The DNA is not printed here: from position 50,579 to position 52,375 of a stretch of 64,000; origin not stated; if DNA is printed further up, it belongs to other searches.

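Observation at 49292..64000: Co-directional accessory island linking reserve-polymer mobilisation and phosphoketolase/acetate-kinase ATP production to an ion-pumping N-ATPase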

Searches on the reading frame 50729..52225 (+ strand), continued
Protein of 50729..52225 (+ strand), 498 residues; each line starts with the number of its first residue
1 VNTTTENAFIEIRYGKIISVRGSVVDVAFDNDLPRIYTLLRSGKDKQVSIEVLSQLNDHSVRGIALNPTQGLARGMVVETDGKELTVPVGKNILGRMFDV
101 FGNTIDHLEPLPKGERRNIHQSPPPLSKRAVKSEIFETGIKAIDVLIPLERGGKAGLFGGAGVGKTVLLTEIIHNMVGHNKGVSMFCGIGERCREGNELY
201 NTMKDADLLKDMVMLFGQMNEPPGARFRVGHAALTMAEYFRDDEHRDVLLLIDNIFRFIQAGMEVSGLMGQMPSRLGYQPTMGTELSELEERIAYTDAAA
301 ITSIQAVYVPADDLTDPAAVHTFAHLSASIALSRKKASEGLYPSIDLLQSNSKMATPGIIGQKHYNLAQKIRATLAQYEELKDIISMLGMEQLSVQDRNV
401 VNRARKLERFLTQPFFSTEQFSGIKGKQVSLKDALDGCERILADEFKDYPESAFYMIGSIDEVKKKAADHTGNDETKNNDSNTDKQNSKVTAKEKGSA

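Call 35: get_annotated_region(hit=H15, flank=14000)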
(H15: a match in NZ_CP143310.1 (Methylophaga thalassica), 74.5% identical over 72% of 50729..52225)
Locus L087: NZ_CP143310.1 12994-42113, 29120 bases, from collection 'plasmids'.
description: Methylophaga thalassica strain IOM01 plasmid unnamed, complete sequence
organism: Methylophaga thalassica (NCBI taxid 40223)
taxonomy: Bacteria; Pseudomonadota; Gammaproteobacteria; Thiotrichales; Piscirickettsiaceae; Methylophaga; Methylophaga thalassica
host: -; source: cell culture,A deep sea sediment sample from the Central Indian Ridge; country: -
typing (MOB-suite, as given by PLSDB): non-mobilizable
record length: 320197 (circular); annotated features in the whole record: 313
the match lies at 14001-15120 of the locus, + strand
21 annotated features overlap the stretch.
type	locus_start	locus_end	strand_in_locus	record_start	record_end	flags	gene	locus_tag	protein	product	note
CDS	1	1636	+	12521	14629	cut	-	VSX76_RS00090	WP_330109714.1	isoamylase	-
CDS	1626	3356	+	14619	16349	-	pgm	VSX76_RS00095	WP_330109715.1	phosphoglucomutase (alpha-D-glucose-1,6-bisphosphate-dependent)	GO:0005975 - carbohydrate metabolic process [Evidence IEA]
CDS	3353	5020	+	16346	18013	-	pgi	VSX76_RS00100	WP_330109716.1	glucose-6-phosphate isomerase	GO:0006094 - gluconeogenesis [Evidence IEA]; GO:0006096 - glycolytic process [Evidence IEA]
CDS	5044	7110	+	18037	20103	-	tkt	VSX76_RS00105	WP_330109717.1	transketolase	GO:0006098 - pentose-phosphate shunt [Evidence IEA]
CDS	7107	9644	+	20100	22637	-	glgP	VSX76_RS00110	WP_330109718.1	alpha-glucan family phosphorylase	-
CDS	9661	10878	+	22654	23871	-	-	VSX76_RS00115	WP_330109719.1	acetate/propionate family kinase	GO:0006083 - acetate metabolic process [Evidence IEA]; GO:0006113 - fermentation [Evidence IEA]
CDS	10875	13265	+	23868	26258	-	-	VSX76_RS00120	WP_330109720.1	phosphoketolase family protein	-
CDS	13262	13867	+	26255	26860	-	-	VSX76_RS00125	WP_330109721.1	histidine phosphatase family protein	-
CDS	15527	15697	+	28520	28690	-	-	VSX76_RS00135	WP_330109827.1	glyceraldehyde 3-phosphate dehydrogenase NAD-binding domain-containing protein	-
CDS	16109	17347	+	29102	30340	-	-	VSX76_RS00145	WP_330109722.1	cyclopropane-fatty-acyl-phospholipid synthase family protein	-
CDS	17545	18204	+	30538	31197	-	-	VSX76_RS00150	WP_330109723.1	isoprenylcysteine carboxylmethyltransferase family protein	-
CDS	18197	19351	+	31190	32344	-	-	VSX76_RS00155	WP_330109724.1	phospholipase D-like domain-containing protein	-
CDS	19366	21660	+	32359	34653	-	-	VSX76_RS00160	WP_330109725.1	fatty acid cis/trans isomerase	-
CDS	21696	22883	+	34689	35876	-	-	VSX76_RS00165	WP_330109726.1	cation:proton antiporter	GO:0006812 - monoatomic cation transport [Evidence IEA]; GO:1902600 - proton transmembrane transport [Evidence IEA]; ...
CDS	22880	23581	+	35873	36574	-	-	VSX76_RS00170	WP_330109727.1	lycopene cyclase domain-containing protein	-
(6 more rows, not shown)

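Call 47: search_protein_families(library=ncbifam, proteins=[window:50729-52225:+])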
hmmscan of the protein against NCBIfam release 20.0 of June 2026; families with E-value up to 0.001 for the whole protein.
window:50729-52225:+ (498 aa): 35 families (the best 25 are shown)
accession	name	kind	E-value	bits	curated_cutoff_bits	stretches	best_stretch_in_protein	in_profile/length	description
TIGR03305.1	alt_F1F0_F1_bet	exception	1.5e-248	824.8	752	1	15-462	1-448/449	alternate F1F0 ATPase, F1 subunit beta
TIGR01039.1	atpD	equivalog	1e-185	618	462.85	1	14-468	2-460/462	F0F1 ATP synthase subunit beta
NF045858.1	glide_MMOB1670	exception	7e-136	454.6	850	1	43-478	262-701/705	MMOB1670 family gliding motility ATPase complex subunit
NF045934.1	MSC_0618_beta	exception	2.4e-124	415.6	570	1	15-463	1-450/451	MSC_0618 family F1-like ATPase beta subunit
TIGR02546.1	III_secr_ATP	equivalog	9.1e-72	242.1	604.75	1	14-422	6-412/423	type III secretion system ATPase SctN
TIGR01026.1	fliI_yscN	subfamily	8.9e-69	232.3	379.5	1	12-421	22-428/440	FliI/YscN family ATPase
TIGR03496.1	FliI_clade1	equivalog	1.9e-65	221.3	619.1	1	41-419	27-402/414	flagellar protein export ATPase FliI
TIGR03498.1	FliI_clade3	equivalog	3.8e-63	213.6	587.45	1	15-414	1-400/418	flagellar protein export ATPase FliI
TIGR03497.1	FliI_clade2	equivalog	6.8e-63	213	629.8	1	15-416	1-397/413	flagellar protein export ATPase FliI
NF005391.0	PRK06936.1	equivalog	4e-58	197.3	657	1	6-419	17-425/439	type III secretion system ATPase SctN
NF006012.0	PRK08149.1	equivalog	2e-56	191.7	594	1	52-422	51-420/431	type III secretion system ATPase SctN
NF005295.0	PRK06820.1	equivalog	7.7e-56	189.9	690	1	44-418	57-425/440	EscN/YscN/HrcN family type III secretion system ATPase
NF006575.0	PRK09099.1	subfamily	2.2e-53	181.6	706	1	11-423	24-429/443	type III secretion system ATPase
NF006290.1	PRK08472.1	equivalog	7.9e-53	179.8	644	1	9-421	14-422/433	flagellar protein export ATPase FliI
NF003235.0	PRK04196.1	subfamily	5e-51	173.8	349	1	40-414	33-417/462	V-type ATP synthase subunit B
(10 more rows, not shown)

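Call 50: get_annotated_region(hit=H13, flank=12000)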
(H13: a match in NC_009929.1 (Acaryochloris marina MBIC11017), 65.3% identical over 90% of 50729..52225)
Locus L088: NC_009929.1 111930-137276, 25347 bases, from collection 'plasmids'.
description: Acaryochloris marina MBIC11017 plasmid pREB4, complete sequence
organism: Acaryochloris marina MBIC11017 (NCBI taxid 329726)
taxonomy: Bacteria; Cyanobacteriota; Cyanophyceae; Acaryochloridales; Acaryochloridaceae; Acaryochloris; Acaryochloris marina; Acaryochloris marina MBIC11017
host: -; source: -; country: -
typing (MOB-suite, as given by PLSDB): conjugative; relaxase MOBF; mating-pair formation MPF_T
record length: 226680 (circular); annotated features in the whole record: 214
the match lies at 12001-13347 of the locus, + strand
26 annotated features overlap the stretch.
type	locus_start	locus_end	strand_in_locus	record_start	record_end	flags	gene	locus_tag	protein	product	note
CDS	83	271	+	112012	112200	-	-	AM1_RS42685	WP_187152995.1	hypothetical protein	-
CDS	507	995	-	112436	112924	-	-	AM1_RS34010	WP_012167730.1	Hsp20/alpha crystallin family protein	-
CDS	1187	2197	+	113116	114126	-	-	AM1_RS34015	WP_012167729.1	zinc-dependent alcohol dehydrogenase family protein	-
CDS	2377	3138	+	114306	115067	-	-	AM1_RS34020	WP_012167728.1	ABC transporter ATP-binding protein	-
CDS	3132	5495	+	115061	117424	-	-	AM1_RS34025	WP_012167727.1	ABC transporter permease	-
CDS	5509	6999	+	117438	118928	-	-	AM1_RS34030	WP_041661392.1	HlyD family efflux transporter periplasmic adaptor subunit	-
CDS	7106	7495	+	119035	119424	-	-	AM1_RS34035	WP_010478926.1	hypothetical protein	-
CDS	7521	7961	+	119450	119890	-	-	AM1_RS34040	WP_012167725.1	hypothetical protein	-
CDS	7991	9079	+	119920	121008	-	hypE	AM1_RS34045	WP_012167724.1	hydrogenase expression/formation protein HypE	-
CDS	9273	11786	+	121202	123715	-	ppsA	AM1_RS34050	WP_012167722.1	phosphoenolpyruvate synthase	GO:0016310 - phosphorylation [Evidence IEA]; GO:0006090 - pyruvate metabolic process [Evidence IEA]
CDS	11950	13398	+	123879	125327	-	atpD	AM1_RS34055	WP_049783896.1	F0F1 ATP synthase subunit beta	GO:0015986 - proton motive force-driven ATP synthesis [Evidence IEA]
CDS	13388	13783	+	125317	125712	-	-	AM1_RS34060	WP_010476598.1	F0F1 ATP synthase subunit epsilon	-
CDS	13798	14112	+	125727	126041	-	-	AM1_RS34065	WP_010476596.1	AtpZ/AtpI family protein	-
CDS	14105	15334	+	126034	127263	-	-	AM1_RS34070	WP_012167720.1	cation:proton antiporter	GO:0006812 - monoatomic cation transport [Evidence IEA]; GO:1902600 - proton transmembrane transport [Evidence IEA]; ...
CDS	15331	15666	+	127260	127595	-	-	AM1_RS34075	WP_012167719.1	ATP synthase subunit I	-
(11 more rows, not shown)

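Call 51: get_annotated_region(hit=H16, flank=12000)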
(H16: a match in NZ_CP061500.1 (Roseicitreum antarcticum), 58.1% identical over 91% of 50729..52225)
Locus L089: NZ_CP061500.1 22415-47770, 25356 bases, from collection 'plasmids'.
description: Roseicitreum antarcticum strain ZS2-28 plasmid pRA02, complete sequence
organism: Roseicitreum antarcticum (NCBI taxid 564137)
taxonomy: Bacteria; Pseudomonadota; Alphaproteobacteria; Rhodobacterales; Paracoccaceae; Roseicitreum; Roseicitreum antarcticum
host: -; source: Intertidal sediment,Sandy intertidal sediment; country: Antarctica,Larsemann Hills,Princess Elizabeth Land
typing (MOB-suite, as given by PLSDB): conjugative; relaxase MOBP; mating-pair formation MPF_T
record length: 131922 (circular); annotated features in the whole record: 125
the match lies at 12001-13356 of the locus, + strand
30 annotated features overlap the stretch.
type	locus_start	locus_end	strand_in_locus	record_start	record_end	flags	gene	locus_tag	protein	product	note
CDS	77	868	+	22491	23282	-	istB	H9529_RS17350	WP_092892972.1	IS21-like element helper ATPase IstB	-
CDS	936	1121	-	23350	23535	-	-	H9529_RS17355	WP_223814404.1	hypothetical protein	-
CDS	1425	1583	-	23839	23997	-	-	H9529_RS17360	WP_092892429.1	DUF3309 family protein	-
CDS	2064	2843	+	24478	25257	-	-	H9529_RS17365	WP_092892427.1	PRC-barrel domain-containing protein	GO:0019684 - photosynthesis, light reaction [Evidence IEA]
CDS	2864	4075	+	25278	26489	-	-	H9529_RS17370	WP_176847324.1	cyclopropane-fatty-acyl-phospholipid synthase family protein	-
CDS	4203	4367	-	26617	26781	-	-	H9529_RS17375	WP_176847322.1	hypothetical protein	-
CDS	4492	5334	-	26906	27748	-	-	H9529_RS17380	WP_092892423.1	hypothetical protein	-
CDS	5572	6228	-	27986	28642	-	-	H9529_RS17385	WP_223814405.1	hypothetical protein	-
CDS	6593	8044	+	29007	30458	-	-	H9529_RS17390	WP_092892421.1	YfcC family protein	-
CDS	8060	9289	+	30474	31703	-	-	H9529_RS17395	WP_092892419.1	arginine deiminase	GO:0019547 - arginine catabolic process to ornithine [Evidence IEA]; GO:0019546 - arginine deiminase pathway [Evidence ...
CDS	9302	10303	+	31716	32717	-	argF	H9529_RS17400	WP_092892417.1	ornithine carbamoyltransferase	GO:0042450 - arginine biosynthetic process via ornithine [Evidence IEA]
CDS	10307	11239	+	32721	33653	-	arcC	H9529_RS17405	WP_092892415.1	carbamate kinase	GO:0006520 - amino acid metabolic process [Evidence IEA]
CDS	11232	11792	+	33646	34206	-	-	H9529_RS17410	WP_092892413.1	HdeD family acid-resistance protein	-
CDS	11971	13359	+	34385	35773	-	atpD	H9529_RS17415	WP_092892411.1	F0F1 ATP synthase subunit beta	GO:0015986 - proton motive force-driven ATP synthesis [Evidence IEA]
CDS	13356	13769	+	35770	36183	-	-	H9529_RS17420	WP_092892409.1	ATPase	-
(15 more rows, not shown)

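Call 52: get_annotated_region(hit=H18, flank=12000)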
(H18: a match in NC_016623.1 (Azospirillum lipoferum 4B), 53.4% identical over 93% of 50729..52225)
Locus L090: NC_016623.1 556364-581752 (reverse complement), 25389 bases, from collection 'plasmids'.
description: Azospirillum lipoferum 4B plasmid AZO_p3, complete sequence
organism: Azospirillum lipoferum 4B (NCBI taxid 862719)
taxonomy: Bacteria; Pseudomonadota; Alphaproteobacteria; Rhodospirillales; Azospirillaceae; Azospirillum; Azospirillum lipoferum; Azospirillum lipoferum 4B
host: -; source: -; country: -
typing (MOB-suite, as given by PLSDB): non-mobilizable
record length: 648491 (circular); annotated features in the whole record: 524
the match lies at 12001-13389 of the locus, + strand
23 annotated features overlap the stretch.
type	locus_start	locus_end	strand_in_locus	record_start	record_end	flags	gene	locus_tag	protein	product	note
CDS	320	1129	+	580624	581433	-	-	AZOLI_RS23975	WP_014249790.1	response regulator transcription factor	GO:0000160 - phosphorelay signal transduction system [Evidence IEA]; GO:0006355 - regulation of DNA-templated ...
CDS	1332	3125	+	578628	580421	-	-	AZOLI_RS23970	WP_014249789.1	ABC transporter ATP-binding protein/permease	-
CDS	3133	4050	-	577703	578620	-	-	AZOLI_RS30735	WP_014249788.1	glycosyltransferase family A protein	-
CDS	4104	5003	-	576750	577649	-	gcvA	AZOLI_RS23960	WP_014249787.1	transcriptional regulator GcvA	GO:0006355 - regulation of DNA-templated transcription [Evidence IEA]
CDS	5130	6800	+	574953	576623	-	-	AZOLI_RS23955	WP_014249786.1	thiamine pyrophosphate-binding protein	-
CDS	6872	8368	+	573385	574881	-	-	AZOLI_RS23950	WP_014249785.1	aldehyde dehydrogenase family protein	-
CDS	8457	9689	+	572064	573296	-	-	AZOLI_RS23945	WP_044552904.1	hypothetical protein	-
CDS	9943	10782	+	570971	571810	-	-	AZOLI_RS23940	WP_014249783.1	MotA/TolQ/ExbB proton channel family protein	-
CDS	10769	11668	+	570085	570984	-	-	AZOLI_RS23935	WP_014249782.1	OmpA family protein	-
CDS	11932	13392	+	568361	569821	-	atpD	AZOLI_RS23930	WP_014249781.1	F0F1 ATP synthase subunit beta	GO:0015986 - proton motive force-driven ATP synthesis [Evidence IEA]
CDS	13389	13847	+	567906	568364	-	-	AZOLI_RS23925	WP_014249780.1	F0F1 ATP synthase subunit epsilon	-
CDS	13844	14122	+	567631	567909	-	-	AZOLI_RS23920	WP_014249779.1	AtpZ/AtpI family protein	-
CDS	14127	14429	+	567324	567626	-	-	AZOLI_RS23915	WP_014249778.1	ATP synthase subunit I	-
CDS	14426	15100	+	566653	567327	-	-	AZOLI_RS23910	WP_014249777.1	F0F1 ATP synthase subunit A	-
CDS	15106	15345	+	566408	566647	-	-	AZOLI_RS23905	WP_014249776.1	F0F1 ATP synthase subunit C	-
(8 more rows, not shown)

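Call 53: get_annotated_region(hit=H22, flank=12000)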
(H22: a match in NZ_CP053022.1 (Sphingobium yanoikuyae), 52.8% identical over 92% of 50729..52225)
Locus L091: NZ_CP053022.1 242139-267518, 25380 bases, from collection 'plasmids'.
description: Sphingobium yanoikuyae strain YC-XJ2 plasmid p-A-Sy, complete sequence
organism: Sphingobium yanoikuyae (NCBI taxid 13690)
taxonomy: Bacteria; Pseudomonadota; Alphaproteobacteria; Sphingomonadales; Sphingomonadaceae; Sphingobium; Sphingobium yanoikuyae
host: -; source: whole organism,River sediment contaminated by e-waste; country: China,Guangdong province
typing (MOB-suite, as given by PLSDB): non-mobilizable; replicon rep_cluster_543
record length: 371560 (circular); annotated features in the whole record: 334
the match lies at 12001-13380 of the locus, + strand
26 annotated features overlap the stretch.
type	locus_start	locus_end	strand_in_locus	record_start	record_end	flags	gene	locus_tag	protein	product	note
CDS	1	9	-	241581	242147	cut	-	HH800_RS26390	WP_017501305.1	RNA polymerase sigma factor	GO:0006352 - DNA-templated transcription initiation [Evidence IEA]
CDS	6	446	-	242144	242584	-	-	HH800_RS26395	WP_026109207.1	periplasmic heavy metal sensor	-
CDS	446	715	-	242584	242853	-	-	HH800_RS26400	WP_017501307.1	hypothetical protein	-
CDS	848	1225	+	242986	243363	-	copC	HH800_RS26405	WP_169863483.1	copper homeostasis periplasmic binding protein CopC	GO:0006825 - copper ion transport [Evidence IEA]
CDS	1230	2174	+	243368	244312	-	copD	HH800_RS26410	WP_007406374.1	copper homeostasis membrane protein CopD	GO:0006825 - copper ion transport [Evidence IEA]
CDS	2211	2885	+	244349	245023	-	-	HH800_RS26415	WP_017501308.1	class I SAM-dependent methyltransferase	-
CDS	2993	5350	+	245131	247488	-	-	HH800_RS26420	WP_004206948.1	heavy metal translocating P-type ATPase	-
CDS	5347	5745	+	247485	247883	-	cueR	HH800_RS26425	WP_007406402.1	Cu(I)-responsive transcriptional regulator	GO:0006878 - intracellular copper ion homeostasis [Evidence IEA]; GO:0006355 - regulation of DNA-templated ...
CDS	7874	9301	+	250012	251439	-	-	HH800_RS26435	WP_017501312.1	bifunctional enoyl-CoA hydratase/phosphate acetyltransferase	-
CDS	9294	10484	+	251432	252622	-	-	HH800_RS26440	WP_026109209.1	acetate/propionate family kinase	GO:0006083 - acetate metabolic process [Evidence IEA]; GO:0006113 - fermentation [Evidence IEA]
CDS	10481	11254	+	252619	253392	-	fabI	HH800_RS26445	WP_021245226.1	enoyl-ACP reductase FabI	GO:0006633 - fatty acid biosynthetic process [Evidence IEA]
CDS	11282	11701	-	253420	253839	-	-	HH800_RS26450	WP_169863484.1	hypothetical protein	-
CDS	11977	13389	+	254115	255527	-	atpD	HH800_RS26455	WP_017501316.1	F0F1 ATP synthase subunit beta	GO:0015986 - proton motive force-driven ATP synthesis [Evidence IEA]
CDS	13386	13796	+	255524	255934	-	-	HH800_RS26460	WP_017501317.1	F0F1 ATP synthase subunit epsilon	-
CDS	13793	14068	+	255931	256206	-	-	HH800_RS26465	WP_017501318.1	AtpZ/AtpI family protein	-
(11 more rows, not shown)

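Call 63: get_annotated_region(hit=H19, flank=12000)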
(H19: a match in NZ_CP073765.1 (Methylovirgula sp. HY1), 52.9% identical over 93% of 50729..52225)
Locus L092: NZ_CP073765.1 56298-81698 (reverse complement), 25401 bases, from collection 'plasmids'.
description: Methylovirgula sp. HY1 plasmid pHY1, complete sequence
organism: Methylovirgula sp. HY1 (NCBI taxid 2822761)
taxonomy: Bacteria; Pseudomonadota; Alphaproteobacteria; Hyphomicrobiales; Beijerinckiaceae; Methylovirgula; Methylovirgula sp. HY1
host: -; source: soil; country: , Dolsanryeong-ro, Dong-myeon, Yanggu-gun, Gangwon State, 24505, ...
typing (MOB-suite, as given by PLSDB): non-mobilizable
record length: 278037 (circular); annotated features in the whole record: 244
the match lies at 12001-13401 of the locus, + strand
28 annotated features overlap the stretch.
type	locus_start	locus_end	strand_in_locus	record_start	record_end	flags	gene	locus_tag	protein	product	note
CDS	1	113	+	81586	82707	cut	-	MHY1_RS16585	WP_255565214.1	DMT family transporter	GO:0055085 - transmembrane transport [Evidence IEA]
CDS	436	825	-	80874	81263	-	-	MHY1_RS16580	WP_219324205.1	hypothetical protein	-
CDS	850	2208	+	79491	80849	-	-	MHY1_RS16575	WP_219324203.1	hypothetical protein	-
CDS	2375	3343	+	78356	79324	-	glk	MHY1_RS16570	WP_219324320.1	glucokinase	GO:0005975 - carbohydrate metabolic process [Evidence IEA]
CDS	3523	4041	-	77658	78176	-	fae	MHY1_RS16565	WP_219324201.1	formaldehyde-activating enzyme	GO:0016051 - carbohydrate biosynthetic process [Evidence IEA]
CDS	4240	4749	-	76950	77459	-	-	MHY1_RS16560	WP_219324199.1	NADH-quinone oxidoreductase subunit B family protein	GO:0022900 - electron transport chain [Evidence IEA]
CDS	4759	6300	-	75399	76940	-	-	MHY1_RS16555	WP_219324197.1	NADH-quinone oxidoreductase subunit C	-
CDS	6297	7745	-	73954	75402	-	-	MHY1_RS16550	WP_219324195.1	hydrogenase 4 subunit F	-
CDS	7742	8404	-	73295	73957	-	-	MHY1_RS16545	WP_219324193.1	hydrogenase-4 component E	-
CDS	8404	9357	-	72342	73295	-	-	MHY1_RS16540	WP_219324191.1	NADH-quinone oxidoreductase subunit H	-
CDS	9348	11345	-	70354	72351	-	hyfB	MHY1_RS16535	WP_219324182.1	hydrogenase 4 subunit B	GO:0042773 - ATP synthesis coupled electron transport [Evidence IEA]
CDS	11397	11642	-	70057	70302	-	-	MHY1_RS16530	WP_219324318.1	helix-turn-helix transcriptional regulator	-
CDS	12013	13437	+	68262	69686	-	atpD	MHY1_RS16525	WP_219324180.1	F0F1 ATP synthase subunit beta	GO:0015986 - proton motive force-driven ATP synthesis [Evidence IEA]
CDS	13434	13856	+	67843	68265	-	-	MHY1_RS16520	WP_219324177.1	F0F1 ATP synthase subunit epsilon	-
CDS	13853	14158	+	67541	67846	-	-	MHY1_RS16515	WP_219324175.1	AtpZ/AtpI family protein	-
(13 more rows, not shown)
